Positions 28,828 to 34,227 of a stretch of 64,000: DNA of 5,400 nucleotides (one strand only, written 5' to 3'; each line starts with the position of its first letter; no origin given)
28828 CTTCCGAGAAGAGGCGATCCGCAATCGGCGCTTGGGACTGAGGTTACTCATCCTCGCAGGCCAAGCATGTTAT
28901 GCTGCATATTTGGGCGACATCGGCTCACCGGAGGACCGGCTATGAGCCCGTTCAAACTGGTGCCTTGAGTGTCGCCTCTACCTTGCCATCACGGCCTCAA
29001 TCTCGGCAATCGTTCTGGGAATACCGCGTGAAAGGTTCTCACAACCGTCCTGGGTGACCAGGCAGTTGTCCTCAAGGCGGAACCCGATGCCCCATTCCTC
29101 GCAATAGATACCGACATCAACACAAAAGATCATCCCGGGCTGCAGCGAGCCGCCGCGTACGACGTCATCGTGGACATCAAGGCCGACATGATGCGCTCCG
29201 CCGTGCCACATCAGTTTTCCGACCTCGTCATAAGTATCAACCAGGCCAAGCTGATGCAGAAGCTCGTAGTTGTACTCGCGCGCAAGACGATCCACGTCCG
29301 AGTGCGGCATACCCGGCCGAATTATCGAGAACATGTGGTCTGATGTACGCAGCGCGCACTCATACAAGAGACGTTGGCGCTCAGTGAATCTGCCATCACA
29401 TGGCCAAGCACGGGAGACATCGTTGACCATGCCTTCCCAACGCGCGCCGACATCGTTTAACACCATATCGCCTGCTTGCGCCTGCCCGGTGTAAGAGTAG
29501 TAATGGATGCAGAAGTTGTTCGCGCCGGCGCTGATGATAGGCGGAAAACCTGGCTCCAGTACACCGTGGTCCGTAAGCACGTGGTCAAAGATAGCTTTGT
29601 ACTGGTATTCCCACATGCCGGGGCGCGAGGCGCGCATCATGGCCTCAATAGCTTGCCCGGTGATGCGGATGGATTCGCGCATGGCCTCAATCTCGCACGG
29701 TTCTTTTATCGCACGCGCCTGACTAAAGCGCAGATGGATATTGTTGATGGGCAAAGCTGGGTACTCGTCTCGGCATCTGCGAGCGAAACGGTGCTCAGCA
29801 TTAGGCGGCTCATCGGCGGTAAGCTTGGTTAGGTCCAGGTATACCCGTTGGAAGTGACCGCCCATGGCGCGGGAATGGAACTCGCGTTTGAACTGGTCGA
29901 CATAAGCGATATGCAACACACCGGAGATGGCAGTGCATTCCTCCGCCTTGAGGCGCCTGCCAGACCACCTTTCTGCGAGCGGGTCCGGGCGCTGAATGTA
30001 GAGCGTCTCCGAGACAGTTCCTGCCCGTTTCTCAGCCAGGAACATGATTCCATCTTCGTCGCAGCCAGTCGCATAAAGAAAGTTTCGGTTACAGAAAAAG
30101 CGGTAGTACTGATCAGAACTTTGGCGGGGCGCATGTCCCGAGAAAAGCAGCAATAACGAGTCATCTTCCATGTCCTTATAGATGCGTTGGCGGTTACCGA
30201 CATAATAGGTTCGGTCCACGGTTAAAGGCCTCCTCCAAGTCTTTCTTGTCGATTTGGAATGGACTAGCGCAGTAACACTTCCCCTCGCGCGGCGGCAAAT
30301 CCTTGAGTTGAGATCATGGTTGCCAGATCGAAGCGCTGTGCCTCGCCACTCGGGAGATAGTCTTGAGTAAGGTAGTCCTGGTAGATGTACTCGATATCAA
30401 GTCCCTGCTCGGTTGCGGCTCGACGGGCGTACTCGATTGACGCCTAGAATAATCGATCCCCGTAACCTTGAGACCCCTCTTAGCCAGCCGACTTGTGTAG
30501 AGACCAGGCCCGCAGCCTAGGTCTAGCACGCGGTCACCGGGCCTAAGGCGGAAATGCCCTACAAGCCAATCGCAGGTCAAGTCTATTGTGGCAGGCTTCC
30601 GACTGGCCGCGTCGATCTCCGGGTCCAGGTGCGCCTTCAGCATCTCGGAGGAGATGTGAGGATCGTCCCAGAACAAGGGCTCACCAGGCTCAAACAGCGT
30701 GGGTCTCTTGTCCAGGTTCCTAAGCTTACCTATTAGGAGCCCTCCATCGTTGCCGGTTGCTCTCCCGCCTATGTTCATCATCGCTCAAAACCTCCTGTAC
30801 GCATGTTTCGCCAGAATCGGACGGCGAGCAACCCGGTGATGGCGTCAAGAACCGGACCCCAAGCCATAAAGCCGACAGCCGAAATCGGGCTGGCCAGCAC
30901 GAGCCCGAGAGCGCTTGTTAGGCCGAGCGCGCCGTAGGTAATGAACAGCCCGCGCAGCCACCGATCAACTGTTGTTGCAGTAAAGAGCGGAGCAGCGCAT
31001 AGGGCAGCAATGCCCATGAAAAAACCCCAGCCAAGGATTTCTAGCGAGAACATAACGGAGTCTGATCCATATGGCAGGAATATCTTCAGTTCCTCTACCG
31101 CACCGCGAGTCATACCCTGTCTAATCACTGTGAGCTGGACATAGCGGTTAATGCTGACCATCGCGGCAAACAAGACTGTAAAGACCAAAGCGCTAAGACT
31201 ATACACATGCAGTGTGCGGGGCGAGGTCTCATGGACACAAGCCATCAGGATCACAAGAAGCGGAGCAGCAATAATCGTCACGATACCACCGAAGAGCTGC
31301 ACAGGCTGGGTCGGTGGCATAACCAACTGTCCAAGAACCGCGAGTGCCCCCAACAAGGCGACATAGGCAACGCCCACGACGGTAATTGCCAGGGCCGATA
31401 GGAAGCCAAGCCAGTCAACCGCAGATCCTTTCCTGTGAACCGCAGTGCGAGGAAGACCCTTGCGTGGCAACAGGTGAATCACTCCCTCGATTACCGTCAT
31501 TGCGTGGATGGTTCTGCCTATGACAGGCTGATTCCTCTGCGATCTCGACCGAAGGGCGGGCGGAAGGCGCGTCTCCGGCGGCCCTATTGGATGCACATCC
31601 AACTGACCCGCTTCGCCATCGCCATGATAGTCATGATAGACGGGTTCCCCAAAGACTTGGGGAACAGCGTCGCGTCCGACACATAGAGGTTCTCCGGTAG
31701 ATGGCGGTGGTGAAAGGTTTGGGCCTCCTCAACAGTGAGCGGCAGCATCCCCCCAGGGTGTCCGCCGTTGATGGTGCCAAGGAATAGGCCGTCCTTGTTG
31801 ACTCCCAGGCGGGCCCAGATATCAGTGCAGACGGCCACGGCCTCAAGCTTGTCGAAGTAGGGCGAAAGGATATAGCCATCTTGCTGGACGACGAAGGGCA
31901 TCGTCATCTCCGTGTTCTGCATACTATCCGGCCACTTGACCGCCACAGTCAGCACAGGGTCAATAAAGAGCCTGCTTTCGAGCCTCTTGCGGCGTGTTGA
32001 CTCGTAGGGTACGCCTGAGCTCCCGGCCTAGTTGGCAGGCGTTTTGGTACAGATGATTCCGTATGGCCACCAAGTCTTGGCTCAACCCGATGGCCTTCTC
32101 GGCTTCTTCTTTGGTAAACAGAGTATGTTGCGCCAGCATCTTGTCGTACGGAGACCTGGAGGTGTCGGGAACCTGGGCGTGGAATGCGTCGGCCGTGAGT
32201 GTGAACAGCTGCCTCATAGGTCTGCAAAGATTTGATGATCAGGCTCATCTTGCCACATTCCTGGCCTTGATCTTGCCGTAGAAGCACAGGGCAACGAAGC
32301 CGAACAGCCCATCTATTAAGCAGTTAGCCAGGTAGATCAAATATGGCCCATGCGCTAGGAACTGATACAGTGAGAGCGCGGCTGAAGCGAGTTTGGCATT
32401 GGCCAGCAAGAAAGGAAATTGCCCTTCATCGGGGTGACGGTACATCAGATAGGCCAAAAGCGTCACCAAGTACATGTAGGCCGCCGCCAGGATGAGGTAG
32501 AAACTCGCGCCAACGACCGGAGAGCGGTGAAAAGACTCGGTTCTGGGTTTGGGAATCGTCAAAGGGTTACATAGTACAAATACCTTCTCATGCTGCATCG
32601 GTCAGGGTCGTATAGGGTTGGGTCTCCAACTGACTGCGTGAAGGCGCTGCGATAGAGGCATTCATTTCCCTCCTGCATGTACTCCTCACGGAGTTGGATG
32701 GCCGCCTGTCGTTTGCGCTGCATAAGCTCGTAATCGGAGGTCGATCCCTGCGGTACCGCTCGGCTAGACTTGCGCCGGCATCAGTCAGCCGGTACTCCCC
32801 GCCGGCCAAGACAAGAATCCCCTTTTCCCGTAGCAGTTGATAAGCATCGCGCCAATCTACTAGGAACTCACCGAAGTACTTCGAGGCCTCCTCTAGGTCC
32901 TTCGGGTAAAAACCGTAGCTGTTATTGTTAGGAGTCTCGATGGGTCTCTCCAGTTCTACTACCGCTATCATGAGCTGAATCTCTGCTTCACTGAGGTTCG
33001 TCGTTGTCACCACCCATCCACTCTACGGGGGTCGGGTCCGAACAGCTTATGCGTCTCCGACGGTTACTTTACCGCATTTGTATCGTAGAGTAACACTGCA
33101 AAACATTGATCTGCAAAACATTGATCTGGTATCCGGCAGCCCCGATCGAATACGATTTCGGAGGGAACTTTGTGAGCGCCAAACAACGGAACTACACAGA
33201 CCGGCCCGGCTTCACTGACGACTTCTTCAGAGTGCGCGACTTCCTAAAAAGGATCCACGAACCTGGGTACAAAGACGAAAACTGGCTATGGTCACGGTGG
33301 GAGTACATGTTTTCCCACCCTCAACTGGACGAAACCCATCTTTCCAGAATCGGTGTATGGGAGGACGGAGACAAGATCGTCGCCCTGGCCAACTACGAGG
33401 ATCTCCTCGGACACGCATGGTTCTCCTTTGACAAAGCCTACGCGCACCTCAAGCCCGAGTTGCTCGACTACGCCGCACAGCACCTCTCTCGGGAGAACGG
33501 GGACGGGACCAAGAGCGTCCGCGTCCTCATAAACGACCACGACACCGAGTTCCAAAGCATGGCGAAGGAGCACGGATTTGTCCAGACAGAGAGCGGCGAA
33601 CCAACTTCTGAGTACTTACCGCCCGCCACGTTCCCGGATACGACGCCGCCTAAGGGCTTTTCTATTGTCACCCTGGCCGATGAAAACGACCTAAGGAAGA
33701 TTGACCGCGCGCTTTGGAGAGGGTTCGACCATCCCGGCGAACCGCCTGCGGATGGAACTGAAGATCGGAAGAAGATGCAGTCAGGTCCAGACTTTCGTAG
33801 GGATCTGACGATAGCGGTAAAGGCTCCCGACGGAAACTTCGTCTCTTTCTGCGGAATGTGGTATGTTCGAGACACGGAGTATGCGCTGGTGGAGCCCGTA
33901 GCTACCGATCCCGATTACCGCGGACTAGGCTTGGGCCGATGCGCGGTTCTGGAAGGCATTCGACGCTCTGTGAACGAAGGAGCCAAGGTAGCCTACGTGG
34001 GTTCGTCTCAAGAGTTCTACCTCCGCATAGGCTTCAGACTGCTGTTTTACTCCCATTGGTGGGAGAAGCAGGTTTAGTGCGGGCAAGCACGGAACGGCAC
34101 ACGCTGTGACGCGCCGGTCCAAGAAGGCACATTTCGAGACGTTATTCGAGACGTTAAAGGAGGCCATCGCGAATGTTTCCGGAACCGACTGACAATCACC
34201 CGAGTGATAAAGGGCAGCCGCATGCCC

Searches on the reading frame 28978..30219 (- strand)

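Call 37: search_protein_families(library=pfam, proteins=[window:28978-30219:-], max_evalue=0.001)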
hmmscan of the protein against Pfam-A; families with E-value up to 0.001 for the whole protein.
window:28978-30219:- (413 aa): 2 families
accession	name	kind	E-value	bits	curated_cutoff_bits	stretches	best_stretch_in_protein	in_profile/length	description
PF00557.29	Peptidase_M24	-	2e-45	155.6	23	1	178-390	1-208/208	Metallopeptidase family M24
PF05195.22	AMP_N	-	7.4e-23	81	24.6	1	6-119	1-115/121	Aminopeptidase P, N-terminal domain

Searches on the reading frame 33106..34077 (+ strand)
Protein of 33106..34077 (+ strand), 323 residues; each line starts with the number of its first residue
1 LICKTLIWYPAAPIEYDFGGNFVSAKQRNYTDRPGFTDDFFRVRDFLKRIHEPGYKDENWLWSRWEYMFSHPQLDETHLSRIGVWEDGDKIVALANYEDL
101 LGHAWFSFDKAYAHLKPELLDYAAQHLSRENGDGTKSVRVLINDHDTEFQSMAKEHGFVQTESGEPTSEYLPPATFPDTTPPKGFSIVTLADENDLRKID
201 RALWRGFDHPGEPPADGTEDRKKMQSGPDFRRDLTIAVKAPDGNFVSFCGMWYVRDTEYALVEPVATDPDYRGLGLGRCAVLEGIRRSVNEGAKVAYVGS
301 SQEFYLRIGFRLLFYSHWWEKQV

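Call 37: search_protein_families(library=pfam, proteins=[window:33106-34077:+], max_evalue=0.001)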
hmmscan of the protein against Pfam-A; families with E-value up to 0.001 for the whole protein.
window:33106-34077:+ (323 aa): 2 families
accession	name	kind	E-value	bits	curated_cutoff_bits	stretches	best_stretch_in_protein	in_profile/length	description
PF00583.31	Acetyltransf_1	-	1.3e-08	35.6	20.7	1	229-310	28-116/116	Acetyltransferase (GNAT) family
PF13508.13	Acetyltransf_7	-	1.7e-06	28.7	27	1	242-311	11-83/84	Acetyltransferase (GNAT) domain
